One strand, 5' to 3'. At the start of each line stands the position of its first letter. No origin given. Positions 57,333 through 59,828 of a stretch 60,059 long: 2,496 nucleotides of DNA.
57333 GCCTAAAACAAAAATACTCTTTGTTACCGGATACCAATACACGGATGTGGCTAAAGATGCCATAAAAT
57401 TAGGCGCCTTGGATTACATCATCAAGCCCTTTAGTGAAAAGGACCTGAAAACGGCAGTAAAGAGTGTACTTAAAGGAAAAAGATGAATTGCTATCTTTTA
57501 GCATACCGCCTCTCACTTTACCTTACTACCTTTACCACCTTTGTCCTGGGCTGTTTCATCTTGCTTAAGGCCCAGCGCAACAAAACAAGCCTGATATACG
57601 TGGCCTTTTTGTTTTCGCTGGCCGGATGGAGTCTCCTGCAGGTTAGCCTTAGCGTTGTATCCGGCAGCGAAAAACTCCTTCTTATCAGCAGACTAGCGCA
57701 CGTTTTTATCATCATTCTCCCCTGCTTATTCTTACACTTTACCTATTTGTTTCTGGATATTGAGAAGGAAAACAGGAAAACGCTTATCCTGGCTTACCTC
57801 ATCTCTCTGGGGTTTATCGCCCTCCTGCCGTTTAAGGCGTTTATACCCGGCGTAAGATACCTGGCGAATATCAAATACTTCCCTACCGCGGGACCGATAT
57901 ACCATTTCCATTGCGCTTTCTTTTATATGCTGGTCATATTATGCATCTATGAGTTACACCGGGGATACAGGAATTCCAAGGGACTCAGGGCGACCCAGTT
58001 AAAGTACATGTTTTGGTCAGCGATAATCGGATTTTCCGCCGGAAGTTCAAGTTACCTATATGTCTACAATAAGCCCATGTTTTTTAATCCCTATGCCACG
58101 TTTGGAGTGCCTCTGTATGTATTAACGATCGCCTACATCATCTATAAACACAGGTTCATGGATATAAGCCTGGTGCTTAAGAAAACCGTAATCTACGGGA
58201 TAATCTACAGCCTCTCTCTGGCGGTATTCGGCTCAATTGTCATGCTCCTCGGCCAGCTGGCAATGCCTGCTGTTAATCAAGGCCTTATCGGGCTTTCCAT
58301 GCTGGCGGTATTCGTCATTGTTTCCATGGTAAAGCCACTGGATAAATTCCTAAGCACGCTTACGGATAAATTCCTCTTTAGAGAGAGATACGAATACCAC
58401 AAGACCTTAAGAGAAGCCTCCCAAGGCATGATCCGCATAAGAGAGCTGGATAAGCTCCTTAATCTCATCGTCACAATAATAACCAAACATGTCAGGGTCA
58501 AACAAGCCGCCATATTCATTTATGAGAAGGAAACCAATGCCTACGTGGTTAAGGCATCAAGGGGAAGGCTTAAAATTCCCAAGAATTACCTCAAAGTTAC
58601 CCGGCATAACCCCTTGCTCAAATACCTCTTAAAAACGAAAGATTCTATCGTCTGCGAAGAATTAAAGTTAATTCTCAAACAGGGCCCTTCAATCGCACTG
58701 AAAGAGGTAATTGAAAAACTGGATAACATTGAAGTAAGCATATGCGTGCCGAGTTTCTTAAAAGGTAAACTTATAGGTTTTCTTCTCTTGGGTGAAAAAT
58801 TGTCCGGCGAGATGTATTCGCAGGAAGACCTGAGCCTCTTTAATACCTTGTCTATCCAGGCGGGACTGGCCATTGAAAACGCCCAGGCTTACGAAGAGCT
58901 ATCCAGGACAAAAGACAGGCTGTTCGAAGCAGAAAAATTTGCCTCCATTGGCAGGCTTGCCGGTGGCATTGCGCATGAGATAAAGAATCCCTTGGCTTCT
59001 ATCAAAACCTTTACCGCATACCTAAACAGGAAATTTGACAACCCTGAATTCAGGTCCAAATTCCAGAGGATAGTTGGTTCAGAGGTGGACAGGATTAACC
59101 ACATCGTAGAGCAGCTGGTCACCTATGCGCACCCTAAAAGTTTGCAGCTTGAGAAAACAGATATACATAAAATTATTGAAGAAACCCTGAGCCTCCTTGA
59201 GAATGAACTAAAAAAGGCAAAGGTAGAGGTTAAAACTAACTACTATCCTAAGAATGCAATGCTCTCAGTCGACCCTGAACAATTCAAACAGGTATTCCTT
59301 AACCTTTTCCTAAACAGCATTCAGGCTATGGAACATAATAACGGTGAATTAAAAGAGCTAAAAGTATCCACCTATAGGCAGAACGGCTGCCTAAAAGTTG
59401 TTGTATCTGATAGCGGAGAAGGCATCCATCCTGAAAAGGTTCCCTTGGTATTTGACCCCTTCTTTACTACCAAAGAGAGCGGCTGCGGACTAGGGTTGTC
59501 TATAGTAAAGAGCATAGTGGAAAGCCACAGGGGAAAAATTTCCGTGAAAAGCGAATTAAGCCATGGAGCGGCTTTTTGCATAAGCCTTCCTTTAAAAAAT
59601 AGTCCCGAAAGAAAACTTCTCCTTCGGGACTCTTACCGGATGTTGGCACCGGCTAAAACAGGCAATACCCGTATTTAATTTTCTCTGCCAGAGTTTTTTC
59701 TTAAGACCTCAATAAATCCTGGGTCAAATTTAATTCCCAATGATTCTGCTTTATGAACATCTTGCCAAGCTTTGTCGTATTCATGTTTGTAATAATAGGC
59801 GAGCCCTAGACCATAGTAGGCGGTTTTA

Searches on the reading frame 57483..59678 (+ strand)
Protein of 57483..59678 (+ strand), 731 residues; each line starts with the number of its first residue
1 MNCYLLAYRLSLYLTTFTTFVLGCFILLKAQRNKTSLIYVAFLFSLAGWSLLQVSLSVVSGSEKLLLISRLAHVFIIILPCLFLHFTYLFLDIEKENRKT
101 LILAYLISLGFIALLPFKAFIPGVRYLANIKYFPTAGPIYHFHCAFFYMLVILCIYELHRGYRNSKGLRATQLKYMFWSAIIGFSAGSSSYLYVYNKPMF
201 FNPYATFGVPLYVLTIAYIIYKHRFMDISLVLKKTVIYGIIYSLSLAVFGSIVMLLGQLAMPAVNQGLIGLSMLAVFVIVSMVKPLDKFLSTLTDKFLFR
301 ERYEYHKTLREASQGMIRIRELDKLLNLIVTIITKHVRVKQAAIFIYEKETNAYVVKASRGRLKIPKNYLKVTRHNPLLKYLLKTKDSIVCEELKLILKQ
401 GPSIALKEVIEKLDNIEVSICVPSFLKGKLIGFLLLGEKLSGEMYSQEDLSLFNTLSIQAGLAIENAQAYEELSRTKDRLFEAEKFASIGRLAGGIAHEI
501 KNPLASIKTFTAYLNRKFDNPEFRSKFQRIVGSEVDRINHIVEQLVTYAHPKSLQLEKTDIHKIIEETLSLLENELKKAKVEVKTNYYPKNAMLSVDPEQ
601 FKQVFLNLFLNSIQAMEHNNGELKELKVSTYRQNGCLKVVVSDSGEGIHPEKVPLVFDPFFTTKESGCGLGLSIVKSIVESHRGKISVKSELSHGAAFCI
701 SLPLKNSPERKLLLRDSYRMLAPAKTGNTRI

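Call 59: search_protein_families(library=ncbifam, proteins=[window:57483-59678:+], max_evalue=1e-10)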
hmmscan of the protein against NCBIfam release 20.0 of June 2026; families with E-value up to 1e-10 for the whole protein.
window:57483-59678:+ (731 aa): 67 families (the best 25 are shown)
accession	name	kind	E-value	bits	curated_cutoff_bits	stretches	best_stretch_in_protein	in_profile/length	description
NF008468.0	PRK11360.1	equivalog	6.9e-69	232.8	646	1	472-707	379-611/616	two-component system sensor histidine kinase AtoS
NF007688.0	PRK10364.1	equivalog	2e-61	208.2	479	1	476-706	227-453/460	two-component system sensor histidine kinase ZraS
NF010411.0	PRK13837.1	equivalog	1.6e-47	162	647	1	269-708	245-679/828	two-component system VirA-like sensor kinase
TIGR02916.1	PEP_his_kin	equivalog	3.2e-44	151.6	300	1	18-703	9-679/679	XrtA/PEP-CTERM system histidine kinase PrsK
NF053867.1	SprKinKinDBac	equivalog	2.3e-41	141.8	775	1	481-706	278-499/500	sporulation kinase KinD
NF046044.1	PnpS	equivalog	9.4e-40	136.8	400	1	496-703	177-390/390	two-component system histidine kinase PnpS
NF052574.1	HisKinEspCMyxo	equivalog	5.2e-39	134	1200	1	477-706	405-639/785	serine histidine kinase EspC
NF038348.1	T2SS_HK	subfamily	6.2e-38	130.6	450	1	537-704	410-573/574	histidine kinase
NF047497.1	HK_LIC_12097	equivalog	7.6e-36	123.6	500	1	478-704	139-366/367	LIC_12097 family sensor histidine kinase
NF008293.1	PRK11073.1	equivalog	1.7e-33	116.3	240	1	482-705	124-348/349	nitrogen regulation protein NR(II)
NF041777.1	sens_FixL_Rhizob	equivalog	1e-31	110.1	850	1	465-705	238-482/485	sensor protein FixL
NF052573.1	HisKinEspAMyxo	equivalog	4.1e-30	104.5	1400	1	475-704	370-611/755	serine histidine kinase EspA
TIGR02966.1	phoR_proteo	equivalog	5.4e-30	104.5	334.2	1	496-701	121-332/333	phosphate regulon sensor histidine kinase PhoR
NF047466.1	hybrid_RR_LvrB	exception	5.5e-30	104.8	500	1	475-704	138-376/377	hybrid histidine kinase/response regulator LvrB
NF046026.1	HisKinCckACaul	equivalog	7.6e-30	103.6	1000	1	479-710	292-538/678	cell cycle histidine kinase CckA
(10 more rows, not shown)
